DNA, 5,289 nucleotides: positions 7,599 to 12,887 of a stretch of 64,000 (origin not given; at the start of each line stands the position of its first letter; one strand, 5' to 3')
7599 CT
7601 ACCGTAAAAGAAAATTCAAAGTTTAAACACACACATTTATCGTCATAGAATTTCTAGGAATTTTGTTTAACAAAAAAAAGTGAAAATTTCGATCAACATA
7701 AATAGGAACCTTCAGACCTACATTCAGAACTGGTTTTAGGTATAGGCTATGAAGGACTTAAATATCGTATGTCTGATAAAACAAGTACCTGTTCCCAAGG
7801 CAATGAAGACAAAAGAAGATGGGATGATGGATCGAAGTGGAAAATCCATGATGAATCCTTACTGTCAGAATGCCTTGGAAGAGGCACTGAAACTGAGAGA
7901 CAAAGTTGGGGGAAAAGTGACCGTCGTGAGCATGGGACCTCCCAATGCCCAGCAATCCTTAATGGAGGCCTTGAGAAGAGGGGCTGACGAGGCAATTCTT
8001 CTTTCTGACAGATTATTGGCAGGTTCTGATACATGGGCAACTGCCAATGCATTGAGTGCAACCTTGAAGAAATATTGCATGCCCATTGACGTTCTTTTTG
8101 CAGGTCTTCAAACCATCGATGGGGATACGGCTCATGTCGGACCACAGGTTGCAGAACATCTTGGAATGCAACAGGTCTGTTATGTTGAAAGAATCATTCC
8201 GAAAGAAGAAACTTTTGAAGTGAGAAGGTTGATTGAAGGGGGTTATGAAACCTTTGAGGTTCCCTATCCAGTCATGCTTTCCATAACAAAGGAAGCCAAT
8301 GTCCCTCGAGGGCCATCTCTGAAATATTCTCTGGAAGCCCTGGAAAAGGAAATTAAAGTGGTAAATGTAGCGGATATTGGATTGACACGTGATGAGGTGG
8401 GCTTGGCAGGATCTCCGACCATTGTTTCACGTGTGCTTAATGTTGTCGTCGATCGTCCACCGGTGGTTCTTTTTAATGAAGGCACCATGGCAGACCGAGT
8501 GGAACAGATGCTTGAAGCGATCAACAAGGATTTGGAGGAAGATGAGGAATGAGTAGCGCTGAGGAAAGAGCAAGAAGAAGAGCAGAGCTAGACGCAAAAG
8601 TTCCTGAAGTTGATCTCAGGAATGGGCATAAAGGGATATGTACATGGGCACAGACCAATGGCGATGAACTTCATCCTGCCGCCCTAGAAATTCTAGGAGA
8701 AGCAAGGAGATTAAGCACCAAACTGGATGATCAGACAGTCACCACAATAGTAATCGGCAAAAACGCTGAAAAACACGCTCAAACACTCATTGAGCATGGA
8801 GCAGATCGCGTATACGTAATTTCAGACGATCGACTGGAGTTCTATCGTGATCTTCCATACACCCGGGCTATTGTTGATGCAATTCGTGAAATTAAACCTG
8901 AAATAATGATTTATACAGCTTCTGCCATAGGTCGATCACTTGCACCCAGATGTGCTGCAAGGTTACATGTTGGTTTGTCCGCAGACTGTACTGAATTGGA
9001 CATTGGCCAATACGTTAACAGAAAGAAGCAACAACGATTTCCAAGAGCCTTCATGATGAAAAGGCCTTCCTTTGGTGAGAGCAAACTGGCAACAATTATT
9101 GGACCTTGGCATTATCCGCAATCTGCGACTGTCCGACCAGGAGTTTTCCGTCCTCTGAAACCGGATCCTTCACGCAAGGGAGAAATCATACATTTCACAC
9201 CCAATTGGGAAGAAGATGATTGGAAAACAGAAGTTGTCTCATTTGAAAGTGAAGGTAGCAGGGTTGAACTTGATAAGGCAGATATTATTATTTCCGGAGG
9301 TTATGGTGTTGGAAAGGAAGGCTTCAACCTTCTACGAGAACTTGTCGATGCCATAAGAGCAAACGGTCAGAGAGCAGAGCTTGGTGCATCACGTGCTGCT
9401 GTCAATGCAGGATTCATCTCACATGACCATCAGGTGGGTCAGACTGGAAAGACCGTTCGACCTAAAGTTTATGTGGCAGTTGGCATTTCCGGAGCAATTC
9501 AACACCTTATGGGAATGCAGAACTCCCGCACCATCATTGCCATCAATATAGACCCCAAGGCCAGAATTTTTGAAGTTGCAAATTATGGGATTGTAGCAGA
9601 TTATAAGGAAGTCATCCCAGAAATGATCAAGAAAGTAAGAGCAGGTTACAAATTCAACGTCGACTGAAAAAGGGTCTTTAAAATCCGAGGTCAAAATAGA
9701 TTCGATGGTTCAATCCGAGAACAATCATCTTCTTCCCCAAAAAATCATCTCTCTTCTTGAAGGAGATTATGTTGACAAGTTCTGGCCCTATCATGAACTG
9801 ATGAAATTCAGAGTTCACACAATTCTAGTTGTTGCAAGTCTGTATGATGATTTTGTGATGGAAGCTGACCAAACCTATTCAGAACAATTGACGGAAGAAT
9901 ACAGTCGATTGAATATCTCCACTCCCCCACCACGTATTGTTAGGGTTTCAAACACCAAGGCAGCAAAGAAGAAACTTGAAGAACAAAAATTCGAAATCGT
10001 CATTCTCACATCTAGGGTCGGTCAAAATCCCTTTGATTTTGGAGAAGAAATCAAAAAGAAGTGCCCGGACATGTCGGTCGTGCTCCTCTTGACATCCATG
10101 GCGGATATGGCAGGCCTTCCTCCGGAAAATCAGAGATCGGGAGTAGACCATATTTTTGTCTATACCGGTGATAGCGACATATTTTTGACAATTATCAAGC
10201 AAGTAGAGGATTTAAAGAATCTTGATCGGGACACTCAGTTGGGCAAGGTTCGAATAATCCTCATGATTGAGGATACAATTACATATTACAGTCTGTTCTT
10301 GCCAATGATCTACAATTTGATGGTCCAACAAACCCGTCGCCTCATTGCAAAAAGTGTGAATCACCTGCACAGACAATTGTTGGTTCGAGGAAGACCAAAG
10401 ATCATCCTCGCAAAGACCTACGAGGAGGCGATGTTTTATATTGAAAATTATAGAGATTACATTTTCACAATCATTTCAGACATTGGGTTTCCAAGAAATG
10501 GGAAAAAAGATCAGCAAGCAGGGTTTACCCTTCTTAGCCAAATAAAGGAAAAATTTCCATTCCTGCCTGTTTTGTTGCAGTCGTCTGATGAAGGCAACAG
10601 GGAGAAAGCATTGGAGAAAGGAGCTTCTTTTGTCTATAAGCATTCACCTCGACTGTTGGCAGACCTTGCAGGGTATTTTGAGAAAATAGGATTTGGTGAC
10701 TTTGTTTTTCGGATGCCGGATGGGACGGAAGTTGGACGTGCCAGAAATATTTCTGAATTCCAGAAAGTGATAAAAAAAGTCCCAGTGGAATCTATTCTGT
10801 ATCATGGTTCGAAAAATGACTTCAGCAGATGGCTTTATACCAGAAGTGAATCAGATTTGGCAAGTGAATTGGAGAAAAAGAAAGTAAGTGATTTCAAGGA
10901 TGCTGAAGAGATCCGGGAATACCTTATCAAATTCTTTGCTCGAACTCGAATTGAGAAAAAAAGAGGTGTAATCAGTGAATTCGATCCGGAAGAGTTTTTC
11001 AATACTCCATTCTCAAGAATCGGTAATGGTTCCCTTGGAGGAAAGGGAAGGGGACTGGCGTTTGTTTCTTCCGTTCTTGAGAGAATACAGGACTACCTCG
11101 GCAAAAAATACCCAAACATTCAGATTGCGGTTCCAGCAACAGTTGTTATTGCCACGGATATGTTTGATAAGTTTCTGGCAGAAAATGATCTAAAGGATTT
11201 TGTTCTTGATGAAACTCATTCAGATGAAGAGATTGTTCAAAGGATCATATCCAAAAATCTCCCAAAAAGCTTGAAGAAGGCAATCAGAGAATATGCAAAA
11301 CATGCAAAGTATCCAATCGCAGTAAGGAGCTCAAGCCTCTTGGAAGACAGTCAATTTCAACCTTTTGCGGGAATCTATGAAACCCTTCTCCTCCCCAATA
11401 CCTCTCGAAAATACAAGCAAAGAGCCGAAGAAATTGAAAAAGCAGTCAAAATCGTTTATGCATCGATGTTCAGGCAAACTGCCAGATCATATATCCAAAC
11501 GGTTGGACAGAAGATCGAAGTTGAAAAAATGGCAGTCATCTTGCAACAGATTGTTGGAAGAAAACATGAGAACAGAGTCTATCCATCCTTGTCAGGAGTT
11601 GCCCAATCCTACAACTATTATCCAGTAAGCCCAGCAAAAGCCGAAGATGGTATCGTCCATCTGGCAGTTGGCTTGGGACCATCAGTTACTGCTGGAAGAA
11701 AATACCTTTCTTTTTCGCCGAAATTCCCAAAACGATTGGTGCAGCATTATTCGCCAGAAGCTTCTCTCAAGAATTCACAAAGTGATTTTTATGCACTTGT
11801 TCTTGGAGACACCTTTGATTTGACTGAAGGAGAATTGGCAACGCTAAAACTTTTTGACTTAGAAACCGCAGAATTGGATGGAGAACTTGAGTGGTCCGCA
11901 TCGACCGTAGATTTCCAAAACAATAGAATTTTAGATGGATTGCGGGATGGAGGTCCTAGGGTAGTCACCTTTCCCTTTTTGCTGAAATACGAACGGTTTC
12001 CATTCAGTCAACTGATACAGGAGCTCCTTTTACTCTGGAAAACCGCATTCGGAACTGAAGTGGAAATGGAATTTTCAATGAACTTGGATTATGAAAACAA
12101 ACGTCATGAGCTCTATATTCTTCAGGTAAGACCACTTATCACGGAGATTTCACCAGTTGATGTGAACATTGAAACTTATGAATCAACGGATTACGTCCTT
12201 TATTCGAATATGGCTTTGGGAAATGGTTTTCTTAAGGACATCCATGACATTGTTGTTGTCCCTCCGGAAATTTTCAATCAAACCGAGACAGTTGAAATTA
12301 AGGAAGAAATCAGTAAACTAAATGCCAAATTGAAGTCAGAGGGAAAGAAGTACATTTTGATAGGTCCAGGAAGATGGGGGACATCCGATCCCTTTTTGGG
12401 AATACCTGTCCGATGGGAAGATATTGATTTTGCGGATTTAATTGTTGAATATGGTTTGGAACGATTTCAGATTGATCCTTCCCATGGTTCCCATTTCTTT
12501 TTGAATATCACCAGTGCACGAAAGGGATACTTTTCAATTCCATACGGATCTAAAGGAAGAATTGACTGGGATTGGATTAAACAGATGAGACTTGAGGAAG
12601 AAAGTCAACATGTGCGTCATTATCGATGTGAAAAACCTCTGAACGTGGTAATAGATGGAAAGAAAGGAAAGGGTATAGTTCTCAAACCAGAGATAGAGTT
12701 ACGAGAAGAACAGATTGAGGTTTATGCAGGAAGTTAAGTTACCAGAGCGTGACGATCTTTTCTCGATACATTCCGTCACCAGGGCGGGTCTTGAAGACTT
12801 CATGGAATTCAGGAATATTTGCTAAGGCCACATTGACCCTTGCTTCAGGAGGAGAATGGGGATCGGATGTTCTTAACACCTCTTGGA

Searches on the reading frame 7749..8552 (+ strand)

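Call 36: search_protein_families(library=pfam, proteins=[window:7749-8552:+], max_evalue=0.00001)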
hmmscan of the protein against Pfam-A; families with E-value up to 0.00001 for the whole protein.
window:7749-8552:+ (267 aa): 1 family
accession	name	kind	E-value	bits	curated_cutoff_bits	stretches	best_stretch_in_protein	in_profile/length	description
PF01012.27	ETF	-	1.1e-40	139.8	26.7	1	27-209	4-180/181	Electron transfer flavoprotein domain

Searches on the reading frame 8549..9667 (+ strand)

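Call 36: search_protein_families(library=pfam, proteins=[window:8549-9667:+], max_evalue=0.00001)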
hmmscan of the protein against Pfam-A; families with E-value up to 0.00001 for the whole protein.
window:8549-9667:+ (372 aa): 2 families
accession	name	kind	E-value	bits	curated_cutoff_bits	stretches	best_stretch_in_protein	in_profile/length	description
PF01012.27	ETF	-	9.3e-39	133.5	26.7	1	37-217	9-177/181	Electron transfer flavoprotein domain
PF00766.25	ETF_alpha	-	9.7e-30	102.8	27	1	240-324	1-81/81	Electron transfer flavoprotein FAD-binding domain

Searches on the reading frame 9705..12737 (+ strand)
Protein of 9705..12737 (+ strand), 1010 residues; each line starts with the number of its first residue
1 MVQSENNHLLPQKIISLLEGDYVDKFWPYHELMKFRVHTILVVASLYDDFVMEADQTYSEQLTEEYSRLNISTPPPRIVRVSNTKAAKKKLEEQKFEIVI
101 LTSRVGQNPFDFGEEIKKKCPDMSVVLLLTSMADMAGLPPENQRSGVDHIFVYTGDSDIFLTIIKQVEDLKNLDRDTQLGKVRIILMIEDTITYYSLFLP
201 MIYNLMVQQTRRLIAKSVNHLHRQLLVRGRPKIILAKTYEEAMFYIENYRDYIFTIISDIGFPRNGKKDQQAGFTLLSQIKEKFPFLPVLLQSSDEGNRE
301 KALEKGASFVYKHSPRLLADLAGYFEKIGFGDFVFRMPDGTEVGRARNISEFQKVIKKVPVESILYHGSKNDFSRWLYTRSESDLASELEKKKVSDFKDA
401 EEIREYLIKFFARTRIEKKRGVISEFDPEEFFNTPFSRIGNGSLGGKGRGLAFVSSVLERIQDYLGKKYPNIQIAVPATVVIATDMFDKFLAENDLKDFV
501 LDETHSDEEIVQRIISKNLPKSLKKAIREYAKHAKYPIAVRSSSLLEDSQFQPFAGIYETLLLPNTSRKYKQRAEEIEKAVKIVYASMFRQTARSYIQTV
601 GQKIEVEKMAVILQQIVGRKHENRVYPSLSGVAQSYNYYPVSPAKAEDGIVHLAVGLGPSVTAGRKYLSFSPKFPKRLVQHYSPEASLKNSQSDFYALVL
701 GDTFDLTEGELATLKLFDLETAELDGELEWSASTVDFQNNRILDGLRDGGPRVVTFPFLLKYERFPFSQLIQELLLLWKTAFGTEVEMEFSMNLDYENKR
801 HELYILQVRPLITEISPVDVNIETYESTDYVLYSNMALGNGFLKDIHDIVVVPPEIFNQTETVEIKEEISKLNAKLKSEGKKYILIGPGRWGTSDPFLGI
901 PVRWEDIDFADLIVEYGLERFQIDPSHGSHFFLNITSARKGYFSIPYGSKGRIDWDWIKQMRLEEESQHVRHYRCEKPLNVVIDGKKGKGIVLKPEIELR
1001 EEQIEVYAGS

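Call 36: search_protein_families(library=pfam, proteins=[window:9705-12737:+], max_evalue=0.00001)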
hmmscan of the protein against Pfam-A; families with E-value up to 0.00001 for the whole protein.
window:9705-12737:+ (1010 aa): 2 families
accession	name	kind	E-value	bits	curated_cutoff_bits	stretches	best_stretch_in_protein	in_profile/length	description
PF01326.24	PPDK_N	-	2.1e-37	129.6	27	1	443-813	3-311/328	Pyruvate phosphate dikinase, AMP/ATP-binding domain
PF19027.5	DUF5752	-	1e-06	28.7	23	0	345-411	133-207/208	Family of unknown function (DUF5752)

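Call 58: search_protein_families(library=ncbifam, proteins=[window:9705-12737:+], max_evalue=1e-10)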
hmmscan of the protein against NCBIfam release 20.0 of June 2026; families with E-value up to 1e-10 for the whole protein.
window:9705-12737:+ (1010 aa): 5 families
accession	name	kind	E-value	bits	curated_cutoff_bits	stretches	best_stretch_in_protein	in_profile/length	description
NF052631.1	prodigiosin_PigC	equivalog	7.6e-20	70.4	1300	1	474-618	31-169/883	prodigiosin ligase PigC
NF052632.1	undecylprod_RedH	equivalog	1.4e-17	63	1350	1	474-665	32-201/880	undecylprodigiosin ligase RedH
NF004881.0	PRK06241.2-2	equivalog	5.9e-16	57.9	883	1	471-618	31-182/898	phosphoenolpyruvate synthase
NF005057.0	PRK06464.1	equivalog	2.8e-13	48.8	598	1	470-620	36-196/798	phosphoenolpyruvate synthase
TIGR01418.1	PEP_synth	equivalog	4.3e-13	48.5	739.75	1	469-664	30-225/784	pyruvate, water dikinase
